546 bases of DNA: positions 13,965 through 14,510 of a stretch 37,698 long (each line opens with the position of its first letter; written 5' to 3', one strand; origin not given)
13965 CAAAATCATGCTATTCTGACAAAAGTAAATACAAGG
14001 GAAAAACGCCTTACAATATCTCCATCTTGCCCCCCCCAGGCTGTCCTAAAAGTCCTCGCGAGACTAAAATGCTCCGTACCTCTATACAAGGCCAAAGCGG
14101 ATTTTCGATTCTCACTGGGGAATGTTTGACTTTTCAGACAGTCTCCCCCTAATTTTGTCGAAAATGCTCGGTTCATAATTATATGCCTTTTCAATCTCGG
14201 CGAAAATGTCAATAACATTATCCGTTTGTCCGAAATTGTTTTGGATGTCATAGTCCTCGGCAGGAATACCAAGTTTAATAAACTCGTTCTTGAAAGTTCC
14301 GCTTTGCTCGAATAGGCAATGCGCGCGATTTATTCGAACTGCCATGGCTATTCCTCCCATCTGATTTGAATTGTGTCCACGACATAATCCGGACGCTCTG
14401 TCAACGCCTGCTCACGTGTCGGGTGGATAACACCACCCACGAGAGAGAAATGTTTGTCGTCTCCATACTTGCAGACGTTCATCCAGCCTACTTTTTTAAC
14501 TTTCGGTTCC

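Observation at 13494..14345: Methyltransferase-like gene broken into an A/B/A frame pattern, with both junctions at poly-G tracts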

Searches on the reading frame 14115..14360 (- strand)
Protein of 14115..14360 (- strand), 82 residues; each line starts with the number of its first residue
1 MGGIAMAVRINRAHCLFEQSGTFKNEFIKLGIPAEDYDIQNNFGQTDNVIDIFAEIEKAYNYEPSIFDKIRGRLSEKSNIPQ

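Call 4: search_protein_families(library=pfam, proteins=[window:14115-14345:-], max_evalue=1)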
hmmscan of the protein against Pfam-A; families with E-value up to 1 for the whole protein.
seq(77 aa): 0 families

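Call 5: search_protein_families(library=phrogs, proteins=[window:14115-14345:-], max_evalue=1)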
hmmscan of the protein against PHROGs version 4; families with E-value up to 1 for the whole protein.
seq(77 aa): 2 families
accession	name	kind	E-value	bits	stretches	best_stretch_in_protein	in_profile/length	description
phrog_757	-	other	0.00033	20.8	1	7-52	16-63/247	DNA methyltransferase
phrog_38503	-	unknown function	0.19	12.7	1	20-75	66-122/166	-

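Call 25: list_cluster_members(proteins=[window:14115-14360:-, window:14115-14345:-, window:13497-13973:-, P0001, P0002, P0003, P0066])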
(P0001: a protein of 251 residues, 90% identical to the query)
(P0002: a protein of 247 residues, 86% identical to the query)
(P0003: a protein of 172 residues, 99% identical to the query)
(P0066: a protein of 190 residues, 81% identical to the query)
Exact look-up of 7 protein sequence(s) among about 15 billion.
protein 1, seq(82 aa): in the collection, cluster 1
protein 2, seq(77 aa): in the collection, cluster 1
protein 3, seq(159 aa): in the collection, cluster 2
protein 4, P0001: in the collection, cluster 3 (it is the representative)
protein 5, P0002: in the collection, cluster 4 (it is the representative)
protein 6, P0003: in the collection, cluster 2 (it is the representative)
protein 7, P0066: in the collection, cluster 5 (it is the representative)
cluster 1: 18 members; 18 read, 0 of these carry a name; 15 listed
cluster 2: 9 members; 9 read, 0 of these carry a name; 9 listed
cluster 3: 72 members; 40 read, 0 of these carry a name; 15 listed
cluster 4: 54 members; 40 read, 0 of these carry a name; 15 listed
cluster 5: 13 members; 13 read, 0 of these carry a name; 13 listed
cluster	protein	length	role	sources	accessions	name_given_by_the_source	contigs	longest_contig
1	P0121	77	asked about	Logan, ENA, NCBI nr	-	-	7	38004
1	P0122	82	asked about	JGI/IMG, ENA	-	-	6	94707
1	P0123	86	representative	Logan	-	-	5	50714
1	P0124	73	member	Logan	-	-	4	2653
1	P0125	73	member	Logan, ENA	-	-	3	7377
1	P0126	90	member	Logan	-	-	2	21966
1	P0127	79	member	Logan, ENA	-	-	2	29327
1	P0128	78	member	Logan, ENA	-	-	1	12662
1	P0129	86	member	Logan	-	-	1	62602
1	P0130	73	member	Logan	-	-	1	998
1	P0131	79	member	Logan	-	-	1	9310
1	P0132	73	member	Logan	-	-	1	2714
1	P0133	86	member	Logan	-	-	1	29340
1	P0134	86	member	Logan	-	-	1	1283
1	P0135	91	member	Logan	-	-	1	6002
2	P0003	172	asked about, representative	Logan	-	-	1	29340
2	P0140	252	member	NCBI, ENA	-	-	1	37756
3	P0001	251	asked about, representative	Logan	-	-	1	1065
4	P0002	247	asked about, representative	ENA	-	-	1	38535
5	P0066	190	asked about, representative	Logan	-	-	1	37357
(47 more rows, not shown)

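Call 28: find_encoding_contigs(protein=P0122, flank=1500, max_places=10)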
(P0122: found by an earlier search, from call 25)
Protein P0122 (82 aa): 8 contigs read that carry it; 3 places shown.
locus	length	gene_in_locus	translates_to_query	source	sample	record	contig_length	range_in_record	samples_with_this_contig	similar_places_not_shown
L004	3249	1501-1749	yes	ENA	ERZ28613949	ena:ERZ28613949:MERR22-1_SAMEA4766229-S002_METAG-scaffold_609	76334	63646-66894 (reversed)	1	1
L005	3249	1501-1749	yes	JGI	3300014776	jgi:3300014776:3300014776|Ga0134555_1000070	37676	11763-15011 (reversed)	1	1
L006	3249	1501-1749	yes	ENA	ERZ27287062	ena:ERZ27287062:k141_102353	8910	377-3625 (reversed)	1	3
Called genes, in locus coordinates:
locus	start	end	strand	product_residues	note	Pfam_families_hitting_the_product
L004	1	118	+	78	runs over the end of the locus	-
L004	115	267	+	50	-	-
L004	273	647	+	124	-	-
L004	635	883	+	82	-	-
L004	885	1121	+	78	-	-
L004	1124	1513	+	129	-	-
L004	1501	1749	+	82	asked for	-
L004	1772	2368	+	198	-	-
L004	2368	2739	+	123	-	PF01844:HNH (faint), PF14279:HNH_5 (faint)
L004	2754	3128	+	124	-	-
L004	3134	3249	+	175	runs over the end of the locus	-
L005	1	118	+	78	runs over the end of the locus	-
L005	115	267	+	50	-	-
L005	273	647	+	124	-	-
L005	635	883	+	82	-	-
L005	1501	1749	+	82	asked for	-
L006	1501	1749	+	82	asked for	-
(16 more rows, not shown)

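Call 29: find_encoding_contigs(protein=P0121, flank=1500, max_places=10)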
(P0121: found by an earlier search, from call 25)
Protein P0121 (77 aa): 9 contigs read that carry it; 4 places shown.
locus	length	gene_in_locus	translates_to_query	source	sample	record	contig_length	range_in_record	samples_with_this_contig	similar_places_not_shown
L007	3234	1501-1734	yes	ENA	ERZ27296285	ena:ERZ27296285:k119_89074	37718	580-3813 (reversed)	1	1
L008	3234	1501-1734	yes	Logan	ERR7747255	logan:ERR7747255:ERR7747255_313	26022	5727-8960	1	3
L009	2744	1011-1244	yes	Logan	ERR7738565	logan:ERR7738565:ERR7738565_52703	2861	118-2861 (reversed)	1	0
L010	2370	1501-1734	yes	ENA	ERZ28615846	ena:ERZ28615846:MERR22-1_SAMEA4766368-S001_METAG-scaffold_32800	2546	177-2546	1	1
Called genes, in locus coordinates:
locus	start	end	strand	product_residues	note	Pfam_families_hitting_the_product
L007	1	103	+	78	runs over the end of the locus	-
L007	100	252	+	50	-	-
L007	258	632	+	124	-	-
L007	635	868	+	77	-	-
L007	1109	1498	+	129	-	-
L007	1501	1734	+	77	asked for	-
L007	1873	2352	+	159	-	-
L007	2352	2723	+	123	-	PF01844:HNH (faint), PF14279:HNH_5 (faint)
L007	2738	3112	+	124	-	-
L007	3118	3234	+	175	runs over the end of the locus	-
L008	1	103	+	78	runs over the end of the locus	-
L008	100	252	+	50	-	-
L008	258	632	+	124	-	-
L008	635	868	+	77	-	-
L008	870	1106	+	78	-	-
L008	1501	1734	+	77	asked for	-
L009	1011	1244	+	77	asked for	-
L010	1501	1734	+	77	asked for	-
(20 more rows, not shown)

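Call 30: find_encoding_contigs(protein=P0140, flank=1500, max_places=10)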
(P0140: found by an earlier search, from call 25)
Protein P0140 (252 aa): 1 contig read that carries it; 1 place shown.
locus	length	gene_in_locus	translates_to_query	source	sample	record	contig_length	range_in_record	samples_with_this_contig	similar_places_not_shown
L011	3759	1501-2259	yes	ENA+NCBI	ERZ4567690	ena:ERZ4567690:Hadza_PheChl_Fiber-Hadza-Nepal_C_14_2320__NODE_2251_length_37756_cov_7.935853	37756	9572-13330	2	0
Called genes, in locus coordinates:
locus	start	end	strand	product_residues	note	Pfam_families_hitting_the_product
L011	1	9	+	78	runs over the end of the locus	-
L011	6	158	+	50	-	-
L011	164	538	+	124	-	-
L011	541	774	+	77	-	-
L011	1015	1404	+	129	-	-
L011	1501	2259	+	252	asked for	-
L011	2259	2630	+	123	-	PF01844:HNH (faint), PF14279:HNH_5 (faint)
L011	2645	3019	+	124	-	-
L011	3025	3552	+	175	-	-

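Call 46: find_encoding_contigs(protein=P0125, flank=400, max_places=5)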
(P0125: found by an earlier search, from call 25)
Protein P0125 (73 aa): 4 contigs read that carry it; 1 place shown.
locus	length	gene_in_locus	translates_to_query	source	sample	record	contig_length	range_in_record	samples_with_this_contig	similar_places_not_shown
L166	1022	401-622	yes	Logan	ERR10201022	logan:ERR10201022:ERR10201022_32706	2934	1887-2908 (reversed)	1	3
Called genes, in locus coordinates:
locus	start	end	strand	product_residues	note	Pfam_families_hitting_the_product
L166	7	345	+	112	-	-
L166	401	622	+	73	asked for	-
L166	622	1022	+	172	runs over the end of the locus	-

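Call 47: find_encoding_contigs(protein=P0127, flank=400, max_places=5)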
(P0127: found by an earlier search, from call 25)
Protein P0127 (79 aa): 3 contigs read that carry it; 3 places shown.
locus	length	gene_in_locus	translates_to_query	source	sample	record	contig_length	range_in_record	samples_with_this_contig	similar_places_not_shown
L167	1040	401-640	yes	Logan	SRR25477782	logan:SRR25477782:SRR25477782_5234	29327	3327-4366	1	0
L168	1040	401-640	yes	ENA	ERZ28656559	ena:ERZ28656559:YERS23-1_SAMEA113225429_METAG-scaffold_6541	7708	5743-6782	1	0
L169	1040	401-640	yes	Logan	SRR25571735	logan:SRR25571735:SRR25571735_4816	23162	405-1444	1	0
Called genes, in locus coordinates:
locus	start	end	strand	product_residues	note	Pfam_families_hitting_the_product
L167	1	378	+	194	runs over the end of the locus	-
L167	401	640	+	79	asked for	-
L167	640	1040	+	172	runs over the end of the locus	-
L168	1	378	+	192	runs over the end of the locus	-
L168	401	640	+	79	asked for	-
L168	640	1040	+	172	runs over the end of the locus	-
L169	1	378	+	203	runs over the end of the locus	-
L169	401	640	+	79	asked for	-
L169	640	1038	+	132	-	-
